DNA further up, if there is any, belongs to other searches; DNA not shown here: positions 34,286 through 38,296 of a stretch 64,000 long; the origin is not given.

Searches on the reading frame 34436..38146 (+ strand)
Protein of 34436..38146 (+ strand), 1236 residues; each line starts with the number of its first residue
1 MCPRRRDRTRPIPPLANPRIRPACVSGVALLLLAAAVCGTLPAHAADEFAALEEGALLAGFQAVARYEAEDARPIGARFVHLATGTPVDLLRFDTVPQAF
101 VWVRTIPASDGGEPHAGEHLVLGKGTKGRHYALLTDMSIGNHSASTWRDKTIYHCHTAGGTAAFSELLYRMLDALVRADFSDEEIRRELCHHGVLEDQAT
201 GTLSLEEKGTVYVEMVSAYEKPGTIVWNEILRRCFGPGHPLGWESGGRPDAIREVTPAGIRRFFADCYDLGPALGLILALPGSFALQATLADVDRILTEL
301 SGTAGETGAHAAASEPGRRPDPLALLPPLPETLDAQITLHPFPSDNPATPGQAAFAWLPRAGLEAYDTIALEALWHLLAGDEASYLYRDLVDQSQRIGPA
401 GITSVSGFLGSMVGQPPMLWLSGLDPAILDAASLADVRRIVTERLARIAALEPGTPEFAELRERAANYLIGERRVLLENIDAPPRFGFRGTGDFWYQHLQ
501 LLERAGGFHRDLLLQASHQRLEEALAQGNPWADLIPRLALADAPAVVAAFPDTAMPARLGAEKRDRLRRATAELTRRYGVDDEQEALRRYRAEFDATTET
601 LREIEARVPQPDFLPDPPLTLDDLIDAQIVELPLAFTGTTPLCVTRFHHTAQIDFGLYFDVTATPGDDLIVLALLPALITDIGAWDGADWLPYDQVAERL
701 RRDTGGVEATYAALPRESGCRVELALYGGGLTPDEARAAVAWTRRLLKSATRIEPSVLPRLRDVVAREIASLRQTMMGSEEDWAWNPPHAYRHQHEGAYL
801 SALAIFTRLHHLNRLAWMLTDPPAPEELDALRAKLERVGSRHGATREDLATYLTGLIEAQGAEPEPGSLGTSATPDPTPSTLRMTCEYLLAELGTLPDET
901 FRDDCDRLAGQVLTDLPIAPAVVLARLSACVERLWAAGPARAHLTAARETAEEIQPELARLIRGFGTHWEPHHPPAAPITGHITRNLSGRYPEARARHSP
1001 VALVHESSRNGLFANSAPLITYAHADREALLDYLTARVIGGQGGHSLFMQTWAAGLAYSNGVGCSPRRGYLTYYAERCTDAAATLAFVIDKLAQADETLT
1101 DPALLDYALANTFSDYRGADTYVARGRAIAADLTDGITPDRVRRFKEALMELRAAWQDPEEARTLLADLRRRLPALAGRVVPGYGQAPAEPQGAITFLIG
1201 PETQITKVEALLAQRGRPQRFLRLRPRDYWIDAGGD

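Call 9: search_protein_families(library=pfam, proteins=[window:34436-38146:+])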
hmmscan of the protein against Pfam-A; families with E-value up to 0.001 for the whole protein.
window:34436-38146:+ (1236 aa): 0 families

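Call 16: search_protein_families(library=pfam, proteins=[window:34436-38146:+], max_evalue=10)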
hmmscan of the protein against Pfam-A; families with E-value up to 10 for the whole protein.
window:34436-38146:+ (1236 aa): 2 families
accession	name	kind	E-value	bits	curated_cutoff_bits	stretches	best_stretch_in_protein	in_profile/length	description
PF05193.26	Peptidase_M16_C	-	0.0013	19.1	23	1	349-395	75-121/181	Peptidase M16 inactive domain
PF00675.25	Peptidase_M16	-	0.26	11.6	22.3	1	118-188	38-108/149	Insulinase (Peptidase family M16)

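Call 27: find_related_loci(query=window:34436-38146:+, collection=metagenome_contigs, flank=10000)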
Query window:34436-38146:+ (1236 aa) in metagenome_contigs; peptide patterns used: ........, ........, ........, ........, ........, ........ (x = any residue, [..] = any of these).
51 stretches matched a pattern; 7 encode a relative of the query (tblastn E <= 1e-3); 7 distinct loci.
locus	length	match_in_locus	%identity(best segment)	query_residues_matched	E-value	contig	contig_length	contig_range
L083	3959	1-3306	34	89-1231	6e-145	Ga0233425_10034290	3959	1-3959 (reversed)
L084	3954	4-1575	51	711-1235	3e-143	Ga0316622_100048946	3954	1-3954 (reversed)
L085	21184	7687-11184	34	36-1231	2e-130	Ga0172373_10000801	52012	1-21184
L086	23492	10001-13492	33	52-1231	5e-133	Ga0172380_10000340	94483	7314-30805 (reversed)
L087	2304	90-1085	37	889-1233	3e-43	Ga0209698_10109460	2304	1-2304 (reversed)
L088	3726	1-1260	31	807-1233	1e-31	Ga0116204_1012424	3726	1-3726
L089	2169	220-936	38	1001-1230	9e-31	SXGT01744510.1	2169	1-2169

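Call 48: search_protein_families(library=padloc, proteins=[window:34436-38146:+])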
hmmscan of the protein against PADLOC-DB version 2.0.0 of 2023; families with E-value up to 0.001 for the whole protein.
window:34436-38146:+ (1236 aa): 0 families
